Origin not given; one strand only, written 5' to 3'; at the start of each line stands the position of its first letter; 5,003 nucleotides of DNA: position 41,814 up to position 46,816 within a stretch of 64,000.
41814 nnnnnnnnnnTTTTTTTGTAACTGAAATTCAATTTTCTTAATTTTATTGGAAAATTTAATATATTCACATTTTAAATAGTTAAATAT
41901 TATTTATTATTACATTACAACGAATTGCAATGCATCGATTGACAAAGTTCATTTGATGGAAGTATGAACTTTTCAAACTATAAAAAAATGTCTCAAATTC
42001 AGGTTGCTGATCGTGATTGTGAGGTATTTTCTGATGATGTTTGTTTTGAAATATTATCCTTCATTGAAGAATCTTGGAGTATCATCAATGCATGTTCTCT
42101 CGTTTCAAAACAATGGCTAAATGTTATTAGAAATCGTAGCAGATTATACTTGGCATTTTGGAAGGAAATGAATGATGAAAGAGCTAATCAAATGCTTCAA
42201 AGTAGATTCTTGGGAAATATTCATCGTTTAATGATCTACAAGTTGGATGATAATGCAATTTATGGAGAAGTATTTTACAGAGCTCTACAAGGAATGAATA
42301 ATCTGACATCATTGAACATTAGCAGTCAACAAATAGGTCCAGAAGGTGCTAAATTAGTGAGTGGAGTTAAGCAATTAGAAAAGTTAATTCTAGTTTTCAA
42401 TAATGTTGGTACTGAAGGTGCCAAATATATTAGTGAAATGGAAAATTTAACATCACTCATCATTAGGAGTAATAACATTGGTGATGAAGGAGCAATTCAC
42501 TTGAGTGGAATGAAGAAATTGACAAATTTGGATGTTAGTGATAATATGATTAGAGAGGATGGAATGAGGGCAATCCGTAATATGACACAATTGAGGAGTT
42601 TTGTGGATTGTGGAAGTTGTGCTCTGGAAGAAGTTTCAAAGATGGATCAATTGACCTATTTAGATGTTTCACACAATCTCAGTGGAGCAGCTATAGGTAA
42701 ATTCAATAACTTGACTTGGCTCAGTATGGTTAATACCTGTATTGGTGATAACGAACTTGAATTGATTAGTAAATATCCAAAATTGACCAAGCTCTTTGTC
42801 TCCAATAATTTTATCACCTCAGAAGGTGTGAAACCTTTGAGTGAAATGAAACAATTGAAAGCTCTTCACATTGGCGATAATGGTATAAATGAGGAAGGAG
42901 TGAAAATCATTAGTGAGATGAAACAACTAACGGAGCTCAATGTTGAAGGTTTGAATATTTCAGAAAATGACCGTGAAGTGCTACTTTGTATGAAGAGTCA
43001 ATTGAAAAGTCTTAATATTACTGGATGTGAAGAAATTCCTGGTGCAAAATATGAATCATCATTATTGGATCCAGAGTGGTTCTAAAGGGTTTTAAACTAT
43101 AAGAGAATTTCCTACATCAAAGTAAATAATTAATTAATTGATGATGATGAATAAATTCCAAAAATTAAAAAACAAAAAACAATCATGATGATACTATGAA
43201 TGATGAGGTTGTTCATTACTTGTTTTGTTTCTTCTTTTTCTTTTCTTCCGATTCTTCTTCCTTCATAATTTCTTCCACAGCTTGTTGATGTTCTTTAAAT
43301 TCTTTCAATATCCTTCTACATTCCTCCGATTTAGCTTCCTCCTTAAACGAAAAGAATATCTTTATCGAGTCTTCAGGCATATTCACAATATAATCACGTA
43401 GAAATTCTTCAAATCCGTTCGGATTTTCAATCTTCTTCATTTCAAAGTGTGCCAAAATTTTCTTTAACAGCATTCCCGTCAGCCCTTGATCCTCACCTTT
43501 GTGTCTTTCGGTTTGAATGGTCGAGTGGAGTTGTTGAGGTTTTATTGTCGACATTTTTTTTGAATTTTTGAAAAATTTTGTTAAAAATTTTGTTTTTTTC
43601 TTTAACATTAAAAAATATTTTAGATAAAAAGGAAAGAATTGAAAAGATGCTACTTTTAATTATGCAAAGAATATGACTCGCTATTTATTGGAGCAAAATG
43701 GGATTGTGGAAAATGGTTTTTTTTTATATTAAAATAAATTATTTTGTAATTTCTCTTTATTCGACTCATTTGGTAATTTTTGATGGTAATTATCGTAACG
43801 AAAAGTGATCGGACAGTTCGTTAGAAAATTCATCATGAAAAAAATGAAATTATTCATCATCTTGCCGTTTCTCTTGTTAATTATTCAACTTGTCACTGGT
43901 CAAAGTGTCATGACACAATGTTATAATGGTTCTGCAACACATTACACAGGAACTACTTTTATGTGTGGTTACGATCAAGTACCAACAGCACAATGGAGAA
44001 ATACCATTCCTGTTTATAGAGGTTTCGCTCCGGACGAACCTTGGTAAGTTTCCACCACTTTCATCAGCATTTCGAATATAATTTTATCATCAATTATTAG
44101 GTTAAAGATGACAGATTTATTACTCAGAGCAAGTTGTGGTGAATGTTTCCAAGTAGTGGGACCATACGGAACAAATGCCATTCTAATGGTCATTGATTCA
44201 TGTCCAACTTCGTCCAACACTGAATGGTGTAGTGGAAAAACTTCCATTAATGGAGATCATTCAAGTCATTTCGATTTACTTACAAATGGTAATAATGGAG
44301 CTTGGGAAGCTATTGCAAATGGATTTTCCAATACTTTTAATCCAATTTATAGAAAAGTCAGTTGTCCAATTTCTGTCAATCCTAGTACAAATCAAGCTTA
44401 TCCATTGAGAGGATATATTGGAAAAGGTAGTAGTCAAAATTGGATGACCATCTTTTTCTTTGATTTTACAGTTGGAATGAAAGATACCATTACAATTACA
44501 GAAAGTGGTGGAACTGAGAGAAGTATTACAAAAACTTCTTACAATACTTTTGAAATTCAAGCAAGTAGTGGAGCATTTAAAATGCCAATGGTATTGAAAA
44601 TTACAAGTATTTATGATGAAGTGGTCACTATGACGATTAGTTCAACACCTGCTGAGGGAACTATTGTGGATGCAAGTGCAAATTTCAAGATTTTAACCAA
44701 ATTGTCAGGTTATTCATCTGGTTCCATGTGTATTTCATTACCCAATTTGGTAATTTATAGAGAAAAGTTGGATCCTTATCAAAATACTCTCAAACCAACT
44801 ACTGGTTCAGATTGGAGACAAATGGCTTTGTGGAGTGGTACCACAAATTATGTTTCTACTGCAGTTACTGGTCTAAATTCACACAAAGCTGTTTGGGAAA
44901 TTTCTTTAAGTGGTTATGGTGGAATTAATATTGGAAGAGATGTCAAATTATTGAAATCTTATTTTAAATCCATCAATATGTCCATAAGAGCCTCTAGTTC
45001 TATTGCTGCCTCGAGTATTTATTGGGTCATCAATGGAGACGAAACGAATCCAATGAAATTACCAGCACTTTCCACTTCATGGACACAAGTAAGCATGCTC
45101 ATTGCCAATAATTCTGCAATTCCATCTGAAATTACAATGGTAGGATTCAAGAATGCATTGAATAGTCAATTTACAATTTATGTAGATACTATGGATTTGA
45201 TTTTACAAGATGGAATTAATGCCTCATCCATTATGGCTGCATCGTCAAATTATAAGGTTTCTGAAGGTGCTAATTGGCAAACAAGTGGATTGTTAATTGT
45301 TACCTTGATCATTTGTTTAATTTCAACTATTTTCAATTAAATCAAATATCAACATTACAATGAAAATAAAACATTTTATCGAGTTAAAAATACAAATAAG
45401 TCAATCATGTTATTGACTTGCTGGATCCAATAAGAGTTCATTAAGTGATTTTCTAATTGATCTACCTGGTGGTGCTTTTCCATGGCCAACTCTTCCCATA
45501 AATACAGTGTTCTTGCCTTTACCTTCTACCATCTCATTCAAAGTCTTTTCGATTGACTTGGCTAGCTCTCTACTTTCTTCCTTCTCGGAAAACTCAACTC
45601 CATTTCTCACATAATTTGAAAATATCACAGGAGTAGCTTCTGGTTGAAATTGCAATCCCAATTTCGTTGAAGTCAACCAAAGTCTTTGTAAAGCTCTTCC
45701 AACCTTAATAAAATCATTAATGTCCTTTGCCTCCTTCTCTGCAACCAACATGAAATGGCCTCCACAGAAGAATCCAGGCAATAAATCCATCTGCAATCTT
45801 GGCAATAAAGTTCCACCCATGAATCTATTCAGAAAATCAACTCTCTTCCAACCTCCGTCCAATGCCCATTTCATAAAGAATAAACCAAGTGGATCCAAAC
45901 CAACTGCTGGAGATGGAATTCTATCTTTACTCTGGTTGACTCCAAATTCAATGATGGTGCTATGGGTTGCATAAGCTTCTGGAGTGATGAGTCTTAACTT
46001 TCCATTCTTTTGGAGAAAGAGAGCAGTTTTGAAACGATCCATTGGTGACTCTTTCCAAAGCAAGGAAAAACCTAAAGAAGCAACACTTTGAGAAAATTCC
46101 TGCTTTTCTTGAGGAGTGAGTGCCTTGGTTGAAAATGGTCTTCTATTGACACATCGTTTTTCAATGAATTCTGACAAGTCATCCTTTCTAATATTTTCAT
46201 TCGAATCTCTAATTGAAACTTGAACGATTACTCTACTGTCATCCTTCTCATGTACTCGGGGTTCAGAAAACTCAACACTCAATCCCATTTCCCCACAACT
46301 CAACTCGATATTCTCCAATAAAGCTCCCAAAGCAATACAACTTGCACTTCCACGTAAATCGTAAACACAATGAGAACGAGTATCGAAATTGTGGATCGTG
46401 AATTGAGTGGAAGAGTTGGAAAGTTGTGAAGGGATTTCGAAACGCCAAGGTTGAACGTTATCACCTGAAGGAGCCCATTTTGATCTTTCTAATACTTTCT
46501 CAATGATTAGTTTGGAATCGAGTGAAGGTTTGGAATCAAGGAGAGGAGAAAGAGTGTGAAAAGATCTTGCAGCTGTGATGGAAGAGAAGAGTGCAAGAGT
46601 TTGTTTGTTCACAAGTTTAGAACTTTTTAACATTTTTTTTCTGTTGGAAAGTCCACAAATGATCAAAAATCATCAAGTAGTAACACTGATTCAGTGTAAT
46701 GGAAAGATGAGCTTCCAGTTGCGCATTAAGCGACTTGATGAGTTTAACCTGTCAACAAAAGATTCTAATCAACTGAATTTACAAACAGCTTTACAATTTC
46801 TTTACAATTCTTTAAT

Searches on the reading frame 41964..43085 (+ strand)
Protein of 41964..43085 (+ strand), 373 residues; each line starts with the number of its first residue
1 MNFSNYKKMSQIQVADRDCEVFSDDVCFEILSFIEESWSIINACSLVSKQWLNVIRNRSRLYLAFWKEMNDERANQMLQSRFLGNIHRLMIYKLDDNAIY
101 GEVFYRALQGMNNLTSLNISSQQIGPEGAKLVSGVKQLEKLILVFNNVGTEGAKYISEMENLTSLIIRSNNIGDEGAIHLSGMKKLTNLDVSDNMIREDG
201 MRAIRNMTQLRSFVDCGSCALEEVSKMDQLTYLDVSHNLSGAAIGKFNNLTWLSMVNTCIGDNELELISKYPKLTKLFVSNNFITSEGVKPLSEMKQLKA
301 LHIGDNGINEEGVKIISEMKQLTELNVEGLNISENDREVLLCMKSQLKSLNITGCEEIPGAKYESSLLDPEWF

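Call 52: search_protein_families(library=pfam, proteins=[window:41964-43085:+], max_evalue=0.001)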
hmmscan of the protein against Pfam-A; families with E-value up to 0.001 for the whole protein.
window:41964-43085:+ (373 aa): 8 families
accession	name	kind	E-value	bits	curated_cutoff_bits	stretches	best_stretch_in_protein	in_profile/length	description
PF13516.12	LRR_6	-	6.9e-21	73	23.4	1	161-179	4-22/24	Leucine Rich repeat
PF13855.12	LRR_8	-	1.6e-17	63.5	27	2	161-212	2-53/61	Leucine rich repeat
PF12799.13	LRR_4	-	6e-16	58.5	27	1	161-196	2-36/44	Leucine Rich repeats (2 copies)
PF23598.1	LRR_14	-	3.2e-11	43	40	1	215-350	34-166/353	Leucine-rich repeat region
PF00560.39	LRR_1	-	1.9e-09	36.2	20.6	0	185-206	1-22/23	Leucine Rich Repeat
PF25013.1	LRR_Zer-1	-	1.7e-06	28.6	27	0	180-239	4-65/137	Zer-1-like, Leucine-rich repeats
PF14580.12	LRR_9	-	5.2e-06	26.6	30.5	0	227-327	41-147/175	Leucine-rich repeat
PF24758.1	LRR_At5g56370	-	1.7e-05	25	27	0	292-356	33-97/227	FBD-associated F-box protein At5g56370, LRR repeats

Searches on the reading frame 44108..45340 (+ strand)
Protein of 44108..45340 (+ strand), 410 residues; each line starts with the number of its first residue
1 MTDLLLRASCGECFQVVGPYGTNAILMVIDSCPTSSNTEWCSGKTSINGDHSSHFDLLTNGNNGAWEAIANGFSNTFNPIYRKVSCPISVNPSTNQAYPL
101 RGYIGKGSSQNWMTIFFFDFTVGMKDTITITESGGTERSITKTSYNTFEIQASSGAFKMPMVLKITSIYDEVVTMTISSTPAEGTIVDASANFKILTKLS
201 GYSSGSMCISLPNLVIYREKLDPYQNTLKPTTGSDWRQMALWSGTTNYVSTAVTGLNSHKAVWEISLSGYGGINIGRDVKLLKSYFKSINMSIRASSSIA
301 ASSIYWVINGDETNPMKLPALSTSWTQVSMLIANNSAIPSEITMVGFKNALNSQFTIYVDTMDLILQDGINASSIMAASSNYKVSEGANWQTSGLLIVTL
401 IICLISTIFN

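Call 52: search_protein_families(library=pfam, proteins=[window:44108-45340:+], max_evalue=0.001)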
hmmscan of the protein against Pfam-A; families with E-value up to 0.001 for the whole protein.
window:44108-45340:+ (410 aa): 1 family
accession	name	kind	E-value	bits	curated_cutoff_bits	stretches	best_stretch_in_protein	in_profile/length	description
PF22514.2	EXPB1_D1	-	1.8e-05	25.5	27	1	10-86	49-136/141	EXPB1-like domain 1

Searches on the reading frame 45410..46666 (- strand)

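Call 52: search_protein_families(library=pfam, proteins=[window:45410-46666:-], max_evalue=0.001)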
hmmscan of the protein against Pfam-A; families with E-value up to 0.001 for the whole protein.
window:45410-46666:- (418 aa): 1 family
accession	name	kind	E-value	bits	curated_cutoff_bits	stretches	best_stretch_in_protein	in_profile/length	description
PF00881.29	Nitroreductase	-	2.9e-06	28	23.5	0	55-76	20-41/167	Nitroreductase family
